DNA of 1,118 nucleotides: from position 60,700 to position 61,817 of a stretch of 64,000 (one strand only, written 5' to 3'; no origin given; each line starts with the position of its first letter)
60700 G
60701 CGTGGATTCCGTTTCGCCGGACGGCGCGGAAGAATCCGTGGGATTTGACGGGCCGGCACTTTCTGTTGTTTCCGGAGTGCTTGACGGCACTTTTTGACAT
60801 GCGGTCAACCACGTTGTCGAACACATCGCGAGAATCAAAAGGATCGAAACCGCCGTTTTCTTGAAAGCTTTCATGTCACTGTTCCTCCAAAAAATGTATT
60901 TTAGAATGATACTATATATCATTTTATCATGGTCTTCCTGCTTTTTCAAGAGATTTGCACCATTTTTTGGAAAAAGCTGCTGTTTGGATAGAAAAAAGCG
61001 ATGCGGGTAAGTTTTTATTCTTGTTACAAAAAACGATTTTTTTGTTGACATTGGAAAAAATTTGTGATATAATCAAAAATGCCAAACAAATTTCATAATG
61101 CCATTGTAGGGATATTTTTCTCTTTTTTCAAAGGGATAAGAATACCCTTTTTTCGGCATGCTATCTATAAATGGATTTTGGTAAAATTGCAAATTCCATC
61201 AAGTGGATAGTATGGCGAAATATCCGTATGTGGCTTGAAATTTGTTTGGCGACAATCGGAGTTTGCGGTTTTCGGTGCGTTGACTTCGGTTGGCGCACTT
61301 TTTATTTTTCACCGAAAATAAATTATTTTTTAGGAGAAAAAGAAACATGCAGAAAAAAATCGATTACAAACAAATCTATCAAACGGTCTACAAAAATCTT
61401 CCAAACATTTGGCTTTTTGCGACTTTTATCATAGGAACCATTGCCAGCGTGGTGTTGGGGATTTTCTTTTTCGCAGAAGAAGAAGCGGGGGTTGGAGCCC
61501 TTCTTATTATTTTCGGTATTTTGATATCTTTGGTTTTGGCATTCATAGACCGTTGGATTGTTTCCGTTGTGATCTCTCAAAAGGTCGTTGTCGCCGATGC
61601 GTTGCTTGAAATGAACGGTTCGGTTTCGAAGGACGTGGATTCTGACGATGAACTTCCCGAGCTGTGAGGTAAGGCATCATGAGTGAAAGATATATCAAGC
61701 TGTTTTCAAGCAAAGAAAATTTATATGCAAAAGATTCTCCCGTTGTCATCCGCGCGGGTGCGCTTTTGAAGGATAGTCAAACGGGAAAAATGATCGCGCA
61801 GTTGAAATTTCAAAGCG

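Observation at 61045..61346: Promoter, 15-nt inverted-repeat-bounded segment and terminator in front of an LRR surface-protein operon: candidate invertible switch or novel riboregulator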

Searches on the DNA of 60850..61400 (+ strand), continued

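Call 48: search_with_rna_model(model_id=R1, sources=[window, L006, L008, L014, L015, L016, L017, L018, L020, L021, L022, L023, L025, L027, L028, L030, L031, L032, L033, L034, L035, L037, L038, L039, L040, L041, L042, L043, L044, L046, L047, L048, L049, L050, L051, L053, L054, L055, L057, L058, L059, L060, L061, L062, L063, L064, L065, L066, L069, L070, L071, L072, L073, L074, L075, L076, L077, L078, L079, L080, L082, L083, L084, L085, L086, L087, L088, L089, L090, L091, L092, L093, L094, L095, L096, L097, L098, L099, L100, L101, L102, L103, L104, L105, L106, L107, L108, L110, L112, L113, L114, L115, L116, L129, L117, L118, L119, L120, L121, L122], max_evalue=1e-20, make_alignment=true)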
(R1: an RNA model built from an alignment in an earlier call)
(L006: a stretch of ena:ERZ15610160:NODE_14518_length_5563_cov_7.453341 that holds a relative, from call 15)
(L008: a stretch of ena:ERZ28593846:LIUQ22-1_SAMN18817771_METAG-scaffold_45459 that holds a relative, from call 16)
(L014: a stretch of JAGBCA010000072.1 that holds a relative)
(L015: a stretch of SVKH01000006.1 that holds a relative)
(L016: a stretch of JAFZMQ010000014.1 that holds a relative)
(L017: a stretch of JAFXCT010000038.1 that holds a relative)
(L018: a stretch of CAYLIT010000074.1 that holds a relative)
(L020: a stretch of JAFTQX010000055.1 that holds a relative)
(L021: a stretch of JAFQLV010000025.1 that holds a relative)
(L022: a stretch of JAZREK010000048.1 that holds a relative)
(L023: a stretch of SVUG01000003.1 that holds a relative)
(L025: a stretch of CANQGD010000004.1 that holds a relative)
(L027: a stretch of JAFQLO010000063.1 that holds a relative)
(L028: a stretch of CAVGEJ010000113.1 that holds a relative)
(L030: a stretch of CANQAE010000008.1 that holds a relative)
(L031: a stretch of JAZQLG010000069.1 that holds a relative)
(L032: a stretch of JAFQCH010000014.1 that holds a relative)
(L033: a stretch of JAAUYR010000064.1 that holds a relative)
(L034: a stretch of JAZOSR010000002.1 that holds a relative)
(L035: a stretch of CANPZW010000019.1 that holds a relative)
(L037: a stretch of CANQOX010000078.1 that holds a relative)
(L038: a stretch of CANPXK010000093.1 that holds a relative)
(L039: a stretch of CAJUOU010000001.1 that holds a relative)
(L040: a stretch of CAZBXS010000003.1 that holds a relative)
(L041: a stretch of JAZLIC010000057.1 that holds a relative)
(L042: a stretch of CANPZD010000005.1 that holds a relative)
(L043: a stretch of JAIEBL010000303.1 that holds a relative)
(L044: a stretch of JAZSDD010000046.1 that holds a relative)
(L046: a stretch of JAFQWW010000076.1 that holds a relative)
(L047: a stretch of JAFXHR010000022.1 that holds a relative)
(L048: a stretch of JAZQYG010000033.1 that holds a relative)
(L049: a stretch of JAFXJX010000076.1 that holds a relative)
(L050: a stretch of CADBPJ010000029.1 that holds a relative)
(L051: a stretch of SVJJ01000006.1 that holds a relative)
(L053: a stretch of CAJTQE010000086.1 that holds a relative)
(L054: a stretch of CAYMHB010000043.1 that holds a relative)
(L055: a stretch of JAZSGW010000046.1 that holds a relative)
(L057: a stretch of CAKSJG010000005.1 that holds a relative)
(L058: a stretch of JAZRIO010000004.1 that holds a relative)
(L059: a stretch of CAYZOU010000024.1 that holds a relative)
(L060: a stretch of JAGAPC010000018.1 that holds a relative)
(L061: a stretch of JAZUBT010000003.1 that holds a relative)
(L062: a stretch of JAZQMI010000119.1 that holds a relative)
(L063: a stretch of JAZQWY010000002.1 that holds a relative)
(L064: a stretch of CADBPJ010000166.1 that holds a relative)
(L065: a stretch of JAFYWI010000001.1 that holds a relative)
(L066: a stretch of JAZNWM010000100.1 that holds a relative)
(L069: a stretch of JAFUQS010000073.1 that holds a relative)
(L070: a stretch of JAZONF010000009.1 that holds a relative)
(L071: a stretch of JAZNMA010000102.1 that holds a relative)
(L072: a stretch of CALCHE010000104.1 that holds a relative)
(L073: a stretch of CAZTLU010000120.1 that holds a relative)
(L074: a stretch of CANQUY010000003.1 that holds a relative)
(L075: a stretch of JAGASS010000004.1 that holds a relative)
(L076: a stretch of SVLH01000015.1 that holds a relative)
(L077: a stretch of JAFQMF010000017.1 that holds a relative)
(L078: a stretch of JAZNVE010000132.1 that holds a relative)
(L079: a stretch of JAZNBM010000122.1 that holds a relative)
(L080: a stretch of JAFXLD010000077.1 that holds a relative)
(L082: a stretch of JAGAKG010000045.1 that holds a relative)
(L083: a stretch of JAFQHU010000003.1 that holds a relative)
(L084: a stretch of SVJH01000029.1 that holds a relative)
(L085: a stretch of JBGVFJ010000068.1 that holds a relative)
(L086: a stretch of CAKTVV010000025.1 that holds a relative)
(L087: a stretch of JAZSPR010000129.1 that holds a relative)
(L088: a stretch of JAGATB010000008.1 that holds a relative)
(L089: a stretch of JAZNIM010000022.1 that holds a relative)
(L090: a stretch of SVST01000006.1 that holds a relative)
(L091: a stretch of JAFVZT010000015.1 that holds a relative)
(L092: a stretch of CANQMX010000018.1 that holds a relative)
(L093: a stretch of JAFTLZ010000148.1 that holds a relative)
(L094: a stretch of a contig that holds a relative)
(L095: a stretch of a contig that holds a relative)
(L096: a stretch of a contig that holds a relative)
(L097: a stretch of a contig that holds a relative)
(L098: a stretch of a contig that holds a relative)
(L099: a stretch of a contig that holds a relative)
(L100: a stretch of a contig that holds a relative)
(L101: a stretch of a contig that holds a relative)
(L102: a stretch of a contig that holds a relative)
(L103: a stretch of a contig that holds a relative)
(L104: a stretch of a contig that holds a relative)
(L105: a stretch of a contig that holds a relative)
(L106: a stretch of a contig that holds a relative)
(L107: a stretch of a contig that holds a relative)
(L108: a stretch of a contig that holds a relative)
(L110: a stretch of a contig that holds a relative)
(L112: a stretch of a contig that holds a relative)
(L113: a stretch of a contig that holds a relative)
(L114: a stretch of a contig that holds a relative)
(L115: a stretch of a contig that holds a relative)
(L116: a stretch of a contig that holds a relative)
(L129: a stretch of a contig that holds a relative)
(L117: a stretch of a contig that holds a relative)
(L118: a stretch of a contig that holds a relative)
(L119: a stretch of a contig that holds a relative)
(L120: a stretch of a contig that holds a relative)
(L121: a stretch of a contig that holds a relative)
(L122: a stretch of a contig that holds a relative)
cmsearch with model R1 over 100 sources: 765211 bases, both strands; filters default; matches with E-value up to 1e-20: 105.
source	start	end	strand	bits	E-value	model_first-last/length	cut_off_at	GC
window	61079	61307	+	228.3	2.9e-62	1-226/226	no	0.37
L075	1389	1621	+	213.9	3.4e-58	1-226/226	no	0.35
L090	1851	2081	+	208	1.6e-56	1-226/226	no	0.38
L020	1933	2164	+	199.7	3.8e-54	1-226/226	no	0.38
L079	6436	6652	+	196.8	2.6e-53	1-226/226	no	0.35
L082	5726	5962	+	196.4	3.3e-53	1-226/226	no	0.36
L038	1981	2203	-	194.3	1.3e-52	1-226/226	no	0.36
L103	4528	4745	-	193.8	1.8e-52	1-226/226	no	0.35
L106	4209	4427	+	193.5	2.2e-52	1-226/226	no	0.32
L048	483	702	+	193.4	2.3e-52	1-226/226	no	0.34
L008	114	325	+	193.2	2.7e-52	1-226/226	no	0.37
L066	1859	2074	+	192.6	4e-52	1-226/226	no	0.32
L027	4674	4894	-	192.4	4.4e-52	1-226/226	no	0.32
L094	3478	3695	+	191.5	8e-52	1-226/226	no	0.32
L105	2814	3042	+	190.4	1.6e-51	1-226/226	no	0.36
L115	1355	1572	+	190.2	1.9e-51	1-226/226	no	0.33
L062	1390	1610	-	189.2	3.5e-51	1-226/226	no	0.4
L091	7333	7550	+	189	4e-51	1-226/226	no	0.35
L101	334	541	+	188.9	4.4e-51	1-226/226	no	0.33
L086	306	518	+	187.4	1.2e-50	1-226/226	no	0.43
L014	7490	7705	-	187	1.5e-50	1-226/226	no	0.37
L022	5553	5772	+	184.4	8.6e-50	1-226/226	no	0.36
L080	857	1068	+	183.6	1.4e-49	1-226/226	no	0.38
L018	7616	7828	+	182.5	2.8e-49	1-226/226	no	0.37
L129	767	985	-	180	1.5e-48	1-226/226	no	0.37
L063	2705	2925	-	178.4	4.3e-48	1-226/226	no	0.31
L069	734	958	+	178.3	4.4e-48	1-226/226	no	0.34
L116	282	498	-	178.3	4.6e-48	1-226/226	no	0.38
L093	4620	4833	-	178.1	5.2e-48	1-226/226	no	0.36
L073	171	382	+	177.9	5.8e-48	1-226/226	no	0.35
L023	109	323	-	177.2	9.3e-48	1-226/226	no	0.39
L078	3044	3262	+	176.6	1.4e-47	1-226/226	no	0.32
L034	5433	5651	+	175.9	2.1e-47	1-226/226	no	0.37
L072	4643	4859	+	175.9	2.1e-47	1-226/226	no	0.35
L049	5293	5506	-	174.7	4.8e-47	1-226/226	no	0.36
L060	232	444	+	173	1.4e-46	1-226/226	no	0.36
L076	3183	3400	+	172.8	1.7e-46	1-226/226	no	0.36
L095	4931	5154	+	169.4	1.5e-45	1-226/226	no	0.38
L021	417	637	-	167.7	4.6e-45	1-226/226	no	0.36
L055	2548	2771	+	167.1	6.9e-45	1-226/226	no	0.34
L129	1048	1264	-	164.1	4.8e-44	1-226/226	no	0.31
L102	296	512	+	163.4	7.9e-44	1-226/226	no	0.35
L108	2498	2721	+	162.6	1.3e-43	1-226/226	no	0.33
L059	3342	3559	-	161.5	2.6e-43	1-226/226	no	0.35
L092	995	1229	-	161.5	2.8e-43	1-226/226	no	0.37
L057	2495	2710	+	160.6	4.7e-43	1-226/226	no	0.33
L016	5924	6131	+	160.2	6.1e-43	1-226/226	no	0.31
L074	5828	6043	-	159.6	9e-43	1-226/226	no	0.38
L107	7387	7600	-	159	1.4e-42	1-226/226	no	0.31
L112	2628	2836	+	158.3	2.1e-42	1-226/226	no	0.41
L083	3799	4009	+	158.1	2.4e-42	1-226/226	no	0.38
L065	6704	6914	-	157.2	4.3e-42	1-226/226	no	0.33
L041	7391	7605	-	154.9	2e-41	1-226/226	no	0.34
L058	2633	2851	-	154.4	2.8e-41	1-226/226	no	0.33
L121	2563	2779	-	153.8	4.2e-41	1-226/226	no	0.34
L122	3738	3962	+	153.7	4.2e-41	1-226/226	no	0.35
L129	223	436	-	153.4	5.2e-41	1-226/226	no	0.33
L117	1367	1585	+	152.4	1e-40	1-226/226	no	0.36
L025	5693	5903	+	151.9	1.4e-40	1-226/226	no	0.36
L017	6527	6737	+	151.9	1.4e-40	1-226/226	no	0.37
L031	3982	4189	-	150.4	3.9e-40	1-226/226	no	0.43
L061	2332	2565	+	150.1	4.5e-40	1-226/226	no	0.35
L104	3356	3563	-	149.8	5.5e-40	1-226/226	no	0.41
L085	3433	3643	+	149.5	6.9e-40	1-226/226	no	0.36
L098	7610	7820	-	149.4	7.4e-40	1-226/226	no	0.35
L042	1529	1759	+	147.4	2.7e-39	1-226/226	no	0.38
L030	3411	3633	-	147.2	3.1e-39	1-226/226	no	0.35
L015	6504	6731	+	146.9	3.7e-39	1-226/226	no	0.31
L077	5154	5369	-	146.1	6.2e-39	1-226/226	no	0.31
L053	2914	3128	-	145.5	9.4e-39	1-226/226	no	0.34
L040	2243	2453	+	145.1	1.2e-38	1-226/226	no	0.37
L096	3851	4082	-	145.1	1.2e-38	1-226/226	no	0.41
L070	572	782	+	144.9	1.4e-38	1-226/226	no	0.31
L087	5324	5530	+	144.2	2.2e-38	1-226/226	no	0.36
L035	1667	1879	-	144.1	2.3e-38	1-226/226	no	0.34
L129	496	706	-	143.5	3.5e-38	1-226/226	no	0.32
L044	637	846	+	143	4.7e-38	1-226/226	no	0.32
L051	3028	3236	+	142.6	6.2e-38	1-226/226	no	0.33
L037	305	539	+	142.4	7.2e-38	1-226/226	no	0.41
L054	2127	2336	-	142.2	7.8e-38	1-226/226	no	0.3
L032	2372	2583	-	141.6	1.2e-37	1-226/226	no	0.38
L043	4892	5112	+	140.8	2e-37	1-226/226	no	0.37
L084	5170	5363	-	139.7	4.2e-37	1-226/226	no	0.32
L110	3277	3488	+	139.6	4.4e-37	1-226/226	no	0.33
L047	3024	3224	-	139.3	5.2e-37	1-226/226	no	0.37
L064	1107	1312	-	138.5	8.8e-37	1-226/226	no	0.33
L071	4658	4865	-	138.2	1.1e-36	1-226/226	no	0.3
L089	6775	7001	-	138.1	1.2e-36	1-226/226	no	0.36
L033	7265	7465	-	137.3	2e-36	1-226/226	no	0.33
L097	519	748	+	136.3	3.8e-36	1-226/226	no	0.36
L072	3802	4003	+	135.9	5.1e-36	1-226/226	no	0.4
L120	1385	1613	+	135.8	5.4e-36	1-226/226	no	0.39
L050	3236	3468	+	135.2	8e-36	1-226/226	no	0.33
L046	7096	7315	-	135.1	8.3e-36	1-226/226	no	0.35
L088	5129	5348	+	133.8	2e-35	1-226/226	no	0.35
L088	4246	4454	+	133.2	2.8e-35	1-226/226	no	0.33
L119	2066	2272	-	131.5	8.8e-35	1-226/226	no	0.3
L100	5613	5825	+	128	8.7e-34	1-226/226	no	0.31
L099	3267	3467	-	123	2.3e-32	1-226/226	no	0.41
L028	5795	5996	-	122.9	2.4e-32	1-226/226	no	0.35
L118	4783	5017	-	121.7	5.3e-32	1-226/226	no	0.44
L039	5194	5401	-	115.8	2.5e-30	1-226/226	no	0.28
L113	2868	3076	-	111.6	3.9e-29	1-226/226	no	0.27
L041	7135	7296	-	107.9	4.5e-28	1-226/226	no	0.36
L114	3811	4022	-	103.3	8.7e-27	1-226/226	no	0.4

Alignment A5: 105 matches aligned to the model, 367 columns, each read 5' to 3' on its own strand. Consensus structure (alignment columns), stored with it:
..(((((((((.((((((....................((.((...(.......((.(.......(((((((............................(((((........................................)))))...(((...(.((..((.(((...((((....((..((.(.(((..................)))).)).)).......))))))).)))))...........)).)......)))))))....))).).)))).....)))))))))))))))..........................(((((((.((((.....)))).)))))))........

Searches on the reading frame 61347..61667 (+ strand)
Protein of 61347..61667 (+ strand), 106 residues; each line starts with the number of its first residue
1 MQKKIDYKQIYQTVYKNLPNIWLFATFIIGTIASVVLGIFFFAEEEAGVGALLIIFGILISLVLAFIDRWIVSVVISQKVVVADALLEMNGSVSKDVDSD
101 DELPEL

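Call 8: find_encoding_contigs(protein=window:61347-61667:+, flank=3000, max_places=10)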
Protein window:61347-61667:+ (106 aa): 6 contigs read that carry it; 5 places shown.
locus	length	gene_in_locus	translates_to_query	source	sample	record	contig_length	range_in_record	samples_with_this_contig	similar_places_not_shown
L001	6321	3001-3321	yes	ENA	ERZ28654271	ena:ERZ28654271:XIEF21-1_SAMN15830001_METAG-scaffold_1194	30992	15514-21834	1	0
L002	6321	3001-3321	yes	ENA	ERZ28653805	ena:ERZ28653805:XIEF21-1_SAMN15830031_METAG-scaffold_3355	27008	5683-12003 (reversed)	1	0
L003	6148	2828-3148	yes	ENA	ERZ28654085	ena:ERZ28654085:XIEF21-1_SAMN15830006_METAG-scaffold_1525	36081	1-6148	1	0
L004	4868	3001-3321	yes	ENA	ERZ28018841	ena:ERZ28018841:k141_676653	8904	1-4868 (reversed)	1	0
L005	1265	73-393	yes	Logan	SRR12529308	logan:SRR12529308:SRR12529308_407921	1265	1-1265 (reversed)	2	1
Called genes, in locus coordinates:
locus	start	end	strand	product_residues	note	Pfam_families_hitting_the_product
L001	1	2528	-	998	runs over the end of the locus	PF13306:LRR_5, PF23952:LRR_EndoS (faint), PF12799:LRR_4 (faint), PF13855:LRR_8 (faint), PF13306:LRR_5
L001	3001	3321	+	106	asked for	-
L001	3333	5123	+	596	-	PF13306:LRR_5, PF05725:FNIP (faint), PF13855:LRR_8 (faint), PF13306:LRR_5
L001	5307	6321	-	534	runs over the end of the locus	PF00488:MutS_V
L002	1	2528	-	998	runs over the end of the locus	PF13306:LRR_5, PF23952:LRR_EndoS (faint), PF12799:LRR_4 (faint), PF13855:LRR_8 (faint), PF13306:LRR_5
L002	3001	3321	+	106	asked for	-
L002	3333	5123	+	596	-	PF13306:LRR_5, PF05725:FNIP (faint), PF13855:LRR_8 (faint), PF13306:LRR_5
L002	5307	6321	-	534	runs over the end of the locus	PF00488:MutS_V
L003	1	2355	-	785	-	?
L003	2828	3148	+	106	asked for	-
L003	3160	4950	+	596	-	PF13306:LRR_5, PF05725:FNIP (faint), PF13855:LRR_8 (faint), PF13306:LRR_5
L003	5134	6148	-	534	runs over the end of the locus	PF00488:MutS_V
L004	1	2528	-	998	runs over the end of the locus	PF13306:LRR_5, PF23952:LRR_EndoS (faint), PF12799:LRR_4 (faint), PF13855:LRR_8 (faint), PF13306:LRR_5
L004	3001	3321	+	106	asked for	-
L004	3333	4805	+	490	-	PF13306:LRR_5, PF05725:FNIP (faint), PF13855:LRR_8 (faint), PF13306:LRR_5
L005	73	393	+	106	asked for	-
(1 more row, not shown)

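Call 12: find_homologous_proteins(query=window:61347-61664:+, max_evalue=0.001)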
Query window:61347-61664:+ (106 aa): 7 proteins with E <= 0.001 among 25 candidates.
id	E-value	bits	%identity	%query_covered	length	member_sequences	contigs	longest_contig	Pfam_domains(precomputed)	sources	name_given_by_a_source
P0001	5.8e-59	214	100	100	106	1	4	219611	-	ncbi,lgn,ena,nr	ncbi:MAG: hypothetical protein IKJ35_06075 [Clostridia bacterium]|nr:hypothetical protein [Clostridi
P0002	1.4e-23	101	78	68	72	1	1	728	-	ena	-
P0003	2.3e-18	84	44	98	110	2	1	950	-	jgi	jgi:hypothetical protein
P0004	7.0e-15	73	38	100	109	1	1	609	-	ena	-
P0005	1.0e-13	69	40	100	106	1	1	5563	-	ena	-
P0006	2.5e-12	65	37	100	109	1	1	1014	-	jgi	jgi:hypothetical protein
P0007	1.5e-11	62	39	99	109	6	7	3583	-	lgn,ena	-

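Call 15: find_encoding_contigs(protein=P0005, flank=3000, max_places=10)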
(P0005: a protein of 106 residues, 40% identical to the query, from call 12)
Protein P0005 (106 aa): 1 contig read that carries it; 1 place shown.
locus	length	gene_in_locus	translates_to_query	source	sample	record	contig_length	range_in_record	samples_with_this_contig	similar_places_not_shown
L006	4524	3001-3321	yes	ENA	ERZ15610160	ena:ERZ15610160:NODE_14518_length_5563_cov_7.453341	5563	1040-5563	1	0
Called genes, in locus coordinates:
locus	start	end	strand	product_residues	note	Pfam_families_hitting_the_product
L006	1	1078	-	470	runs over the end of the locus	PF00285:Citrate_synt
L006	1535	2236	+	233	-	-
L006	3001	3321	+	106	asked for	-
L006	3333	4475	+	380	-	PF13306:LRR_5, PF13855:LRR_8 (faint), PF23454:Zn_ribbon_Brz (faint), PF13306:LRR_5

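Call 16: find_encoding_contigs(protein=P0007, flank=3000, max_places=10)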
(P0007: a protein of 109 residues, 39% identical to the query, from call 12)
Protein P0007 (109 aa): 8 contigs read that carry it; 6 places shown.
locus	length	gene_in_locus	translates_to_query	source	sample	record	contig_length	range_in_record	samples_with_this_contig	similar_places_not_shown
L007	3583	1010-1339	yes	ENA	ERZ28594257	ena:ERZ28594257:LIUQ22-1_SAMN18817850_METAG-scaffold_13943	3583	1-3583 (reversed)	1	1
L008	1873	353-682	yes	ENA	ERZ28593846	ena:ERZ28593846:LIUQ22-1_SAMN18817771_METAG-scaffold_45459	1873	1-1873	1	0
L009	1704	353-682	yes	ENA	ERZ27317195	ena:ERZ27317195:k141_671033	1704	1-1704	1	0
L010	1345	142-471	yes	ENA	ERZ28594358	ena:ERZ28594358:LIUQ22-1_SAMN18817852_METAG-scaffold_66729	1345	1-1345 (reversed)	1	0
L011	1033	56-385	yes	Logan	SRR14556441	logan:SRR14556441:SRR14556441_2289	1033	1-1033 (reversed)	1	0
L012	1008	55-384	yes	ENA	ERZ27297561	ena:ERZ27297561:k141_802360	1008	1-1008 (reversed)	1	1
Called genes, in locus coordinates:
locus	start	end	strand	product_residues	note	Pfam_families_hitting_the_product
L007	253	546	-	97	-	PF02583:Trns_repr_metal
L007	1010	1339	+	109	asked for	-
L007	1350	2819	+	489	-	-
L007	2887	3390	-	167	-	PF03449:GreA_GreB_N, PF01272:GreA_GreB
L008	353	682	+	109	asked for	-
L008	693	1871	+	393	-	?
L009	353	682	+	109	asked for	-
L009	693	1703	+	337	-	?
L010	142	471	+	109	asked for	-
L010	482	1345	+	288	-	?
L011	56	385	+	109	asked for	-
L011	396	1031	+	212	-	?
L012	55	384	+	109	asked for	-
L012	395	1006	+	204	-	?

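Call 17: find_encoding_contigs(protein=P0003, flank=3000, max_places=10)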
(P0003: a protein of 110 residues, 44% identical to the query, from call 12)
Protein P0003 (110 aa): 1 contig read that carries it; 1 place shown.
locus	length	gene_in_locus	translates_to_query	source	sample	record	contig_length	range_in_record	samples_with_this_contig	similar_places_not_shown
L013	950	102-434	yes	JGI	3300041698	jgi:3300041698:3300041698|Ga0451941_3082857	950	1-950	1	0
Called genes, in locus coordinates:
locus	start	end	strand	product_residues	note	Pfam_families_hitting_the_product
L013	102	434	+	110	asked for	-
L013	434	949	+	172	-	?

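Call 41: search_protein_families(library=pfam, alignment_id=A2, max_evalue=0.001)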
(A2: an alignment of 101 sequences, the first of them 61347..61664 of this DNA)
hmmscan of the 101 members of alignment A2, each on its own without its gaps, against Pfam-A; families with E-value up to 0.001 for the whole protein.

A. member 1, window:61347-61664:+ (106 aa): 0 families

B. families by the number of members that match (of 101 scanned): 44 families (the first 25 are shown)
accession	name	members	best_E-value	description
PF13306.12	LRR_5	12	7.4e-105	BspA type Leucine rich repeat region (6 copies)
PF13855.12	LRR_8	10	1.2e-16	Leucine rich repeat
PF13240.11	Zn_Ribbon_1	5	1.6e-08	zinc-ribbon domain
PF12773.13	DZR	5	8.7e-05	Double zinc ribbon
PF09479.16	Flg_new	4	5.5e-22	Listeria-Bacteroides repeat domain (List_Bact_rpt)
PF09851.14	SHOCT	4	2e-10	Short C-terminal domain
PF13248.11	Zn_ribbon_3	4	5.1e-06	zinc-ribbon domain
PF01391.23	Collagen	3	2.3e-25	Collagen triple helix repeat (20 copies)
PF01381.28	HTH_3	3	4.6e-16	Helix-turn-helix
PF12844.13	HTH_19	3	7.6e-11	Helix-turn-helix domain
PF13560.12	HTH_31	3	1.4e-09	Helix-turn-helix domain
PF14903.11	WG_beta_rep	2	8e-21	WG containing repeat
PF14200.12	RicinB_lectin_2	2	2e-15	Ricin-type beta-trefoil lectin domain-like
PF20648.2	DUF6809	2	2.5e-12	Family of unknown function (DUF6809)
PF00652.28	Ricin_B_lectin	2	3e-11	Ricin-type beta-trefoil lectin domain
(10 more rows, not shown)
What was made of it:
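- Closest known: T-box leaders. Different: The downstream genes are unrelated to amino acids or tRNA (call 41).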
